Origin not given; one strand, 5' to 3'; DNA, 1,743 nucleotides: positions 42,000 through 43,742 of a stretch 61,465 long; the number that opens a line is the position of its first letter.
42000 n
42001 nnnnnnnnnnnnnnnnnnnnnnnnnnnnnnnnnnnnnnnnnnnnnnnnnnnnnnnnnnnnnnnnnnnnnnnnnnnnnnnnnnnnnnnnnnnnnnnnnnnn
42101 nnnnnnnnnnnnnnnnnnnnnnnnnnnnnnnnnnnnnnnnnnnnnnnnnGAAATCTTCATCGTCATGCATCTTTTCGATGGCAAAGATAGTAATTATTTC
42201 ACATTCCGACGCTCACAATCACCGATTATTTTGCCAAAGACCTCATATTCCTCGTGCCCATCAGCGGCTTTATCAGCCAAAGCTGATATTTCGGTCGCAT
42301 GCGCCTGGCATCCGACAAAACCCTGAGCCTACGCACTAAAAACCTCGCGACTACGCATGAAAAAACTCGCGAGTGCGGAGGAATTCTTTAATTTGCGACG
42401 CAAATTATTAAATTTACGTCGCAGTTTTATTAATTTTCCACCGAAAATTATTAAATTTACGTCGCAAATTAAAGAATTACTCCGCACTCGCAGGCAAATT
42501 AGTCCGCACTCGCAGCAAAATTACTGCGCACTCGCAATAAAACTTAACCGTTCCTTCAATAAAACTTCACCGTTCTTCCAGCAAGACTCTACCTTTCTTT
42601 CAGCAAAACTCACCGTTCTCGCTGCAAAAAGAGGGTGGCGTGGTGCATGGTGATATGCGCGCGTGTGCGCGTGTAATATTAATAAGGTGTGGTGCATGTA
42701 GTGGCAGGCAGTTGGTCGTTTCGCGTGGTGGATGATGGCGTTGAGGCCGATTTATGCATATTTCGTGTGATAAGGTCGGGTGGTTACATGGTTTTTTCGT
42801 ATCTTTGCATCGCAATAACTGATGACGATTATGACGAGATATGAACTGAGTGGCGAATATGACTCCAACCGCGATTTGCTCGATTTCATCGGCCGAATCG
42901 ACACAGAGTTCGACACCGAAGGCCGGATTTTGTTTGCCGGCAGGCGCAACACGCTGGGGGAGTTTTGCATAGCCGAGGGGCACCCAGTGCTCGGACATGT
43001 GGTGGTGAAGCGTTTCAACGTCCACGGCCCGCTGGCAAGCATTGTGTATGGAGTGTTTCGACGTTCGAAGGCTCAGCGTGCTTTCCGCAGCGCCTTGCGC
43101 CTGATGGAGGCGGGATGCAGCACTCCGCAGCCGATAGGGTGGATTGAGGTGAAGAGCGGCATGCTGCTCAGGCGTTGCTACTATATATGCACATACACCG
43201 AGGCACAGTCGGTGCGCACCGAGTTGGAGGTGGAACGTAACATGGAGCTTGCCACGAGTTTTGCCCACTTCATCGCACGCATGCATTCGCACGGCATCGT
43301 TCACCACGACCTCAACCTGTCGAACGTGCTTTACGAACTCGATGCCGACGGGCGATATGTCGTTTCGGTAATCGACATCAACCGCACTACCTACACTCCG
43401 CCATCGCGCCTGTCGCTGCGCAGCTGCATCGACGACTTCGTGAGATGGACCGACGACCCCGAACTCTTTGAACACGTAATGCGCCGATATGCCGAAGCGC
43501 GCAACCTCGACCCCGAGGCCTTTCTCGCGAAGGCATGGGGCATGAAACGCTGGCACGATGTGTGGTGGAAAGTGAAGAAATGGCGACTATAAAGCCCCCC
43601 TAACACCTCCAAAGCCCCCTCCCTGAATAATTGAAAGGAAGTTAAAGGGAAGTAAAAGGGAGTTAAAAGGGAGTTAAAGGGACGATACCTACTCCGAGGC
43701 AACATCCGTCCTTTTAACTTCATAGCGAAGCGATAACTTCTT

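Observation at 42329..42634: Element A: ~300-bp array of 22-bp phased half-AT/half-GC units around a hairpin core, in a divergent promoter region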

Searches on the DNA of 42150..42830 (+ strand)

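Call 34: search_rna_families(source=window, start=42150, end=42830, threshold=evalue, max_evalue=10)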
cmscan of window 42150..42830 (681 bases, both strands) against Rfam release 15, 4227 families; matches with E-value up to 10: 21.
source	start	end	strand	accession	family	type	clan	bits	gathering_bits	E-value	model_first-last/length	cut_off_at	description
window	42369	42491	+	RF04205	MIR2606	Gene; miRNA;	-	43.5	139.7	2.9e-05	1-165/165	no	MIR2606 microRNA precursor family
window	42366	42492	-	RF04118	MIR9481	Gene; miRNA;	-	40.7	130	3.7e-07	1-135/135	no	MIR9481 microRNA precursor family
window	42366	42494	-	RF04139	MIR841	Gene; miRNA;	-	38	200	3.7e-06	42-171/212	no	MIR841 microRNA precursor family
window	42368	42494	+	RF04118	MIR9481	Gene; miRNA;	-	34.7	130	1.7e-05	1-135/135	no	MIR9481 microRNA precursor family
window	42378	42482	-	RF03816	MIR6297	Gene; miRNA;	-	34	114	0.00019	1-107/107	no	MIR6297 microRNA precursor family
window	42382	42500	-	RF01774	rpsL_ricks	Cis-reg; leader;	-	28.1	60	0.52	1-131/131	no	Rickettsia rpsL leader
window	42385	42475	-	RF02244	mir-785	Gene; miRNA;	-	23.7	62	0.019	1-90/90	no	mir-785 microRNA precursor family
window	42377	42490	+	RF00739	MIR476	Gene; miRNA;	-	23.3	80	0.11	1-92/92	no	MIR476 microRNA precursor family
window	42389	42470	-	RF02434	SpF39_sRNA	Gene; sRNA;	-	21.6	60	4.2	1-109/109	no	Streptococcus sRNA SpF39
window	42389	42471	+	RF03714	MIR774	Gene; miRNA;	-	19.4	80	0.69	1-98/98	no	MIR774 microRNA precursor family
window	42420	42461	+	RF03641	mir-991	Gene; miRNA;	-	19.1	100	0.56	1-88/88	no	mir-991 microRNA precursor family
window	42383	42475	-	RF03476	mir-7360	Gene; miRNA;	-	17.5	47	2.7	1-59/59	no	mir-7360 microRNA precursor family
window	42393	42467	-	RF01611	ceN108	Gene; snRNA; snoRNA; CD-box;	-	17.2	50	1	1-70/70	no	Caenorhabditis snoRNA ceN108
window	42531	42565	-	RF01324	CRISPR-DR11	Gene; CRISPR;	-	15.7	45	5.9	1-36/36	no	CRISPR RNA direct repeat element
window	42374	42465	+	RF00822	mir-274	Gene; miRNA;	-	15.1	56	7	1-97/97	no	mir-274 microRNA precursor family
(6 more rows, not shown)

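Call 44: search_dna_similar(query=window:42366-42540:+, collection=plasmids, mode=distant, max_evalue=0.01)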
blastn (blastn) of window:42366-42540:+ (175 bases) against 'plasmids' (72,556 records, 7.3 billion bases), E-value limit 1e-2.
No match.

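Call 45: search_dna_similar(query=window:42366-42540:+, collection=phages, mode=distant, max_evalue=0.01)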
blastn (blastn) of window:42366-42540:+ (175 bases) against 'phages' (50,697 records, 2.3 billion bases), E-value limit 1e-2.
No match.
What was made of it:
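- Closest known: Plasmid and phage iteron origins. Different: There are no plasmid or phage matches (calls 44, 45).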

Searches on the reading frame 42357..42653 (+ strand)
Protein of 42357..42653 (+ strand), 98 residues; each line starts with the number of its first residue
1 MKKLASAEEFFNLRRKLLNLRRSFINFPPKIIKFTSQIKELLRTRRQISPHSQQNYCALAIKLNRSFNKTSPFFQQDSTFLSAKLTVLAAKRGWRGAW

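Call 13: search_protein_families(library=pfam, proteins=[window:42357-42653:+])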
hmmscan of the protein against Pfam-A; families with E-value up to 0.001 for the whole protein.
window:42357-42653:+ (98 aa): 0 families

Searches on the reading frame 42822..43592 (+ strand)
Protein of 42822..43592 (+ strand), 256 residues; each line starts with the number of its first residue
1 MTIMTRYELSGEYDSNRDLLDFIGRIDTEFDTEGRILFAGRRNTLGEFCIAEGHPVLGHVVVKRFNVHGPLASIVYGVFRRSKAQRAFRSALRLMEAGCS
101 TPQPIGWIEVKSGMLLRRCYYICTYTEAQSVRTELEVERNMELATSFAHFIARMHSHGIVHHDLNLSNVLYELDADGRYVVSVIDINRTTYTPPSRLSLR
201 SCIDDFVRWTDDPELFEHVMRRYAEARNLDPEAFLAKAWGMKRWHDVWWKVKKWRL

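Call 13: search_protein_families(library=pfam, proteins=[window:42822-43592:+])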
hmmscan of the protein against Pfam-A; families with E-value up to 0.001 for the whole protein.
window:42822-43592:+ (256 aa): 3 families
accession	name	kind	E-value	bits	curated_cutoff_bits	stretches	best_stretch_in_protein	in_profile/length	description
PF06293.20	Kdo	-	1.2e-09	38.4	21.3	1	79-190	53-170/207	Lipopolysaccharide kinase (Kdo/WaaP) family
PF01636.29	APH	-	1e-07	32.4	23.2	0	158-195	169-203/239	Phosphotransferase enzyme family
PF01163.29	RIO1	-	0.00091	19.3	22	0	81-174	52-141/187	RIO domain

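Call 15: find_encoding_contigs(protein=window:42822-43592:+, flank=4000, max_places=10)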
Protein window:42822-43592:+ (256 aa): no gene with exactly this product is on record in the collection.

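Call 16: find_encoding_contigs(protein=window:42831-43592:+, flank=4000, max_places=10)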
Protein window:42831-43592:+ (253 aa): no gene with exactly this product is on record in the collection.

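Call 26: find_homologous_proteins(query=window:42822-43592:+, max_evalue=1e-20)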
Query window:42822-43592:+ (256 aa): 35 proteins with E <= 1e-20 among 449 candidates.
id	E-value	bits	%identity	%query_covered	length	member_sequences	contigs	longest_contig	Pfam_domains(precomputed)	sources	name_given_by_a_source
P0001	9.8e-173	590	99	100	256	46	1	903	PF06293.21,PF01636.30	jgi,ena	-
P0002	7.5e-130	450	78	98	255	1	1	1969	PF06293.21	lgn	-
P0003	8.2e-73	263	50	97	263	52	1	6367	PF06293.21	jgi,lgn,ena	-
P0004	1.1e-71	259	48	97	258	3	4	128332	PF06293.21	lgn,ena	-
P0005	2.8e-67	245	45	97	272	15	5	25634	PF06293.21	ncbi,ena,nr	ncbi:MAG: hypothetical protein J6T38_01705 [Bacteroidaceae bacterium]|nr:hypothetical protein [Bacte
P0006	1.3e-66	243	45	97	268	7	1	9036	PF06293.21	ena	-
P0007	1.5e-66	242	45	97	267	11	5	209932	PF06293.21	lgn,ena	-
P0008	1.9e-66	242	45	97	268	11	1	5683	PF06293.21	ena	-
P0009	2.2e-66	242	46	96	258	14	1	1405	PF06293.21,PF01636.30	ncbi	-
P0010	3.7e-66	241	42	97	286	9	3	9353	PF06293.21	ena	-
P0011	9.4e-66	240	45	96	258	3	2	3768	PF06293.21,PF01636.30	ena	-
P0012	1.2e-64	236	44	98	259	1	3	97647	PF06293.21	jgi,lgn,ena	-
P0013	1.3e-64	236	45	98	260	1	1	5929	PF06293.21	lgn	-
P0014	2.8e-64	235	47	93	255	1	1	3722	PF06293.21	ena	-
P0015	4.0e-64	234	46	96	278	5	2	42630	PF06293.21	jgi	-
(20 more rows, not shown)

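Call 27: find_encoding_contigs(protein=P0001, flank=5000, max_places=10)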
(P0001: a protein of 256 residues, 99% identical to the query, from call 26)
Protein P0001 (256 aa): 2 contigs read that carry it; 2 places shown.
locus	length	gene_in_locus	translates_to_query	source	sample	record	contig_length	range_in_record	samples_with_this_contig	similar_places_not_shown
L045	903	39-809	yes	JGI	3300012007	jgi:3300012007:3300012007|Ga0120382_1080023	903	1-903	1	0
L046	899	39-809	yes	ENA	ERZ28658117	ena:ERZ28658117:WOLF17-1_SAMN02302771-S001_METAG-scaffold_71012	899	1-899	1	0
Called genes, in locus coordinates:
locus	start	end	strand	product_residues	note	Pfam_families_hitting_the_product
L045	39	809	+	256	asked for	PF06293:Kdo, PF01636:APH (faint)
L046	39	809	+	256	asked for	PF06293:Kdo, PF01636:APH (faint)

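Call 28: find_encoding_contigs(protein=P0002, flank=5000, max_places=10)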
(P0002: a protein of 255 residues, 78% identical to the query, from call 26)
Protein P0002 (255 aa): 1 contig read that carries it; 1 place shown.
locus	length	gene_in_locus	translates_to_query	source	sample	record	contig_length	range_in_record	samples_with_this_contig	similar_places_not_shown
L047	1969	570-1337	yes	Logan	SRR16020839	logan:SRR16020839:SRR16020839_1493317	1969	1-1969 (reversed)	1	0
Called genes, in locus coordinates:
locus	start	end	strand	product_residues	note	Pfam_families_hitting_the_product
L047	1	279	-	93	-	?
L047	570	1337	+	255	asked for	PF06293:Kdo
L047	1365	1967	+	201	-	?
